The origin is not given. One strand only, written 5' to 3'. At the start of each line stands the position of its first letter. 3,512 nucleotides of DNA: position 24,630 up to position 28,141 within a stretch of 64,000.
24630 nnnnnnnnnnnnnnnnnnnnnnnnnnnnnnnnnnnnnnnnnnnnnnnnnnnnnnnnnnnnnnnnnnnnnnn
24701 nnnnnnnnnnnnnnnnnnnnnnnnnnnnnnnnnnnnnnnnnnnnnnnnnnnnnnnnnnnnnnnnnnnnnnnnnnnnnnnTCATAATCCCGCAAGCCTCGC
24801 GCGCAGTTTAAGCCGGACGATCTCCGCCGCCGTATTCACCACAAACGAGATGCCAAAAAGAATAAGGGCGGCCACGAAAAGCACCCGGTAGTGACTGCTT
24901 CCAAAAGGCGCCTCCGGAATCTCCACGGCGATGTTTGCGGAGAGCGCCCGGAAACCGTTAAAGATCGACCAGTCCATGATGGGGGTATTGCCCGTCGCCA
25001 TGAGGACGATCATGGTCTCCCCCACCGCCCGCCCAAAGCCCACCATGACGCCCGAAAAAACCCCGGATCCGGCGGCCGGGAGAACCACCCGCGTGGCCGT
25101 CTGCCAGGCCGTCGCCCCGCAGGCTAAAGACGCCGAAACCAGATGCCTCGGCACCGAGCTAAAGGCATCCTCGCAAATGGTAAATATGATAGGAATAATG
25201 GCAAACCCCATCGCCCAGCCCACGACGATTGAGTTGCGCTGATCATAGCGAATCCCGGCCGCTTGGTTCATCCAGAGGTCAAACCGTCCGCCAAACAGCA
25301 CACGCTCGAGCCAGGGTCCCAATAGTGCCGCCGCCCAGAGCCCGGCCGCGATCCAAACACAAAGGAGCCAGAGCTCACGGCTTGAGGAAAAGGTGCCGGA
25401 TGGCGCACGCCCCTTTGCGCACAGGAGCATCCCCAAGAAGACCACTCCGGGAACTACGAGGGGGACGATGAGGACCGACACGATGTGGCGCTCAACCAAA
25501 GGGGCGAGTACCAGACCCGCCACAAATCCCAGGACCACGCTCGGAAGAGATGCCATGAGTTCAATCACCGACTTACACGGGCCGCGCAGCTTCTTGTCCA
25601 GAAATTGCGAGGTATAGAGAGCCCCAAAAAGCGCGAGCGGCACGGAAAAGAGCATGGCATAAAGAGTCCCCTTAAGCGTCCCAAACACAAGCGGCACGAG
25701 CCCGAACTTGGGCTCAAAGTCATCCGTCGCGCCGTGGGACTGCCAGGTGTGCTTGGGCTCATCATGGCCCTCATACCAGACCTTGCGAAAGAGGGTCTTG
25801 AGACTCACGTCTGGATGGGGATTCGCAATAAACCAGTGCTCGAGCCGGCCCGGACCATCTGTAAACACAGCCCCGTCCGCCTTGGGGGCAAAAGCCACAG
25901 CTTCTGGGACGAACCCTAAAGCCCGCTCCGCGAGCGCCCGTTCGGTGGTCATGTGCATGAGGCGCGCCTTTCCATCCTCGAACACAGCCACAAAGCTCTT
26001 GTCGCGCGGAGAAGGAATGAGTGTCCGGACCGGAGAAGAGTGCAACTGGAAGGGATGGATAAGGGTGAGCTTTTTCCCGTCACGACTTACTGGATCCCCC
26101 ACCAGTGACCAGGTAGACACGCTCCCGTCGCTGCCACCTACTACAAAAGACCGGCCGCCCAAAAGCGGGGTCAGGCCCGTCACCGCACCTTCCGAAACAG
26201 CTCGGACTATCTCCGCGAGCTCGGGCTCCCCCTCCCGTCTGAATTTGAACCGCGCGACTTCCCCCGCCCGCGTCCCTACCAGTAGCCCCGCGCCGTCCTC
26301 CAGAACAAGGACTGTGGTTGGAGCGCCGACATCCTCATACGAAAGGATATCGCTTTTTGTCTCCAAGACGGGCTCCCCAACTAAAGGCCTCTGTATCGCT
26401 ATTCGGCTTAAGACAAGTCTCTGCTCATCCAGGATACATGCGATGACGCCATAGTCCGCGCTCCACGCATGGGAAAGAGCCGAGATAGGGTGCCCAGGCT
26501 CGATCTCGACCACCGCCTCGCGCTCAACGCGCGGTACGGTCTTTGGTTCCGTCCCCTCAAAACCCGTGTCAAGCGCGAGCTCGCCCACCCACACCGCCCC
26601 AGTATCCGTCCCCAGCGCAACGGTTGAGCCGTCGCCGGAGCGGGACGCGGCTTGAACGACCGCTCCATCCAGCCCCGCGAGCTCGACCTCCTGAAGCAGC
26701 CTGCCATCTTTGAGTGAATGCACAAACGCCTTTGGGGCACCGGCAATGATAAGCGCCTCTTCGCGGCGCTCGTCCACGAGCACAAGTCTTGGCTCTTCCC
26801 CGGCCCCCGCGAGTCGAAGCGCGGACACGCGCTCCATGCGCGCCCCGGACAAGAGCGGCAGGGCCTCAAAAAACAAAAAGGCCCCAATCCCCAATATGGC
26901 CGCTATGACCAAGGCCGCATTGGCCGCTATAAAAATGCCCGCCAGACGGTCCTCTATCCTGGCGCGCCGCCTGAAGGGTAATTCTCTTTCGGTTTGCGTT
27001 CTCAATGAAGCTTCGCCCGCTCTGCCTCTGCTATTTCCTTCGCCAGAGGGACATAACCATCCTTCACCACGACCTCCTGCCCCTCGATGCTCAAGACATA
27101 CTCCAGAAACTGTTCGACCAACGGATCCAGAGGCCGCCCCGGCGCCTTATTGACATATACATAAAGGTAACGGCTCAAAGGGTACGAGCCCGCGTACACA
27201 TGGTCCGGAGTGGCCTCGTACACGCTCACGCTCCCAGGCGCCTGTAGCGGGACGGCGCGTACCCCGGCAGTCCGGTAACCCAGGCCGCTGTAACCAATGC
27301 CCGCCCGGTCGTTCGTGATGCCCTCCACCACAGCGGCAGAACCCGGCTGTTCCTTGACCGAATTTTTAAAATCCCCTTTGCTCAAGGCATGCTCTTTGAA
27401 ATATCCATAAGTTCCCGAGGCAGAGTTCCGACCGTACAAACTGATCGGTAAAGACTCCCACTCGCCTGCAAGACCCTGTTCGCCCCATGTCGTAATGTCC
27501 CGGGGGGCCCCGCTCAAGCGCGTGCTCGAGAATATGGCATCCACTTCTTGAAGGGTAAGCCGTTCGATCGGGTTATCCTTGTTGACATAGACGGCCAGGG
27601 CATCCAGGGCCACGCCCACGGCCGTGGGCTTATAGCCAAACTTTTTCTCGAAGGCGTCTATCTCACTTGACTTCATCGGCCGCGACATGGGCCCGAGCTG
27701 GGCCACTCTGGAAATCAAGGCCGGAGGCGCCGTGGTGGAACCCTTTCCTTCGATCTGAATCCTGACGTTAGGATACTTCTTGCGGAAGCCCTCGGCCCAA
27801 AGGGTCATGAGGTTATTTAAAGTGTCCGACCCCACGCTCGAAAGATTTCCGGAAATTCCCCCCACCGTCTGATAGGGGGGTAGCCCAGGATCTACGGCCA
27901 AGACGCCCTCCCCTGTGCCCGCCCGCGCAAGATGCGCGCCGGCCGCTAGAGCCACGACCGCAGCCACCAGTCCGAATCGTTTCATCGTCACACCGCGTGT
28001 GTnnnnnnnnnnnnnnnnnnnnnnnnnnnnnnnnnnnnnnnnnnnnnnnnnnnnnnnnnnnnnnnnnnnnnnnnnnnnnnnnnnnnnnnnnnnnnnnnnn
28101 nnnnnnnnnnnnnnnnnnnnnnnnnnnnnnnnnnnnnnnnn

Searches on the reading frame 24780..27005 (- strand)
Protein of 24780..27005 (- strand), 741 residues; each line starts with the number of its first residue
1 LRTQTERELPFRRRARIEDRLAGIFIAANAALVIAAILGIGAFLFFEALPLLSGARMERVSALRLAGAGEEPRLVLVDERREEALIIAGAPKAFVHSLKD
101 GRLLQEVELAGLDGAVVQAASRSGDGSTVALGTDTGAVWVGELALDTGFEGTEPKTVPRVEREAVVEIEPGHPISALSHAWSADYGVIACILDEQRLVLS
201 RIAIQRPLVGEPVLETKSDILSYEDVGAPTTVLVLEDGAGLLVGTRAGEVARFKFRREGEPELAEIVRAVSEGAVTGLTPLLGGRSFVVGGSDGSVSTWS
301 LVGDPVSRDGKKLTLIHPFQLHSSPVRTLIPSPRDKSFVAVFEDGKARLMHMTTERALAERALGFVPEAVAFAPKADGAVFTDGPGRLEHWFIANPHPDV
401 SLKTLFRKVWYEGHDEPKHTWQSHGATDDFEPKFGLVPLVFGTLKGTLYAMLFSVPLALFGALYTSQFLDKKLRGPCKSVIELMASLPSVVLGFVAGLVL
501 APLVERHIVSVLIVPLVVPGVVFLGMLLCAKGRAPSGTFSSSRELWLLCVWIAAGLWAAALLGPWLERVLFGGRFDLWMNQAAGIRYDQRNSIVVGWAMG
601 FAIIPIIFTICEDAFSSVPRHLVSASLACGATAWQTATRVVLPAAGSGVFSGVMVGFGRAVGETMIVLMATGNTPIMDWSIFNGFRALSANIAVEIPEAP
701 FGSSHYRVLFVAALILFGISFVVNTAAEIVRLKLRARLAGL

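Call 28: search_protein_families(library=pfam, proteins=[window:24780-27005:-], max_evalue=0.001)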
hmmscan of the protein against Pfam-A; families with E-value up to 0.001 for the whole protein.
window:24780-27005:- (741 aa): 3 families
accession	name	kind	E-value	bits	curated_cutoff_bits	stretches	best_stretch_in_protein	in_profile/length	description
PF00528.27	BPD_transp_1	-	2.8e-10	40.7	26.4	1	490-734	2-182/184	Binding-protein-dependent transport system inner membrane component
PF24807.1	WD40_CDC20-Fz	-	0.00064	19.5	200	0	239-358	104-215/292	CDC20/Fizzy WD40 domain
PF25174.1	Beta-prop_THOC3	-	0.00095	18.7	305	0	238-376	141-266/272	THOC3 beta-propeller domain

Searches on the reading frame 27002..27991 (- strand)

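Call 28: search_protein_families(library=pfam, proteins=[window:27002-27991:-], max_evalue=0.001)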
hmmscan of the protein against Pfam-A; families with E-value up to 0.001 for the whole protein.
window:27002-27991:- (329 aa): 3 families
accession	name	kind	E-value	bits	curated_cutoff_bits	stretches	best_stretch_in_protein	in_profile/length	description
PF12849.12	PBP_like_2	-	3.4e-34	119.3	27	1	45-301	7-265/267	PBP superfamily domain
PF13531.11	SBP_bac_11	-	4.3e-06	27.1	25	1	55-313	6-226/227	Bacterial extracellular solute-binding protein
PF12727.12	PBP_like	-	3.9e-05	23.3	27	1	67-235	2-150/193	PBP superfamily domain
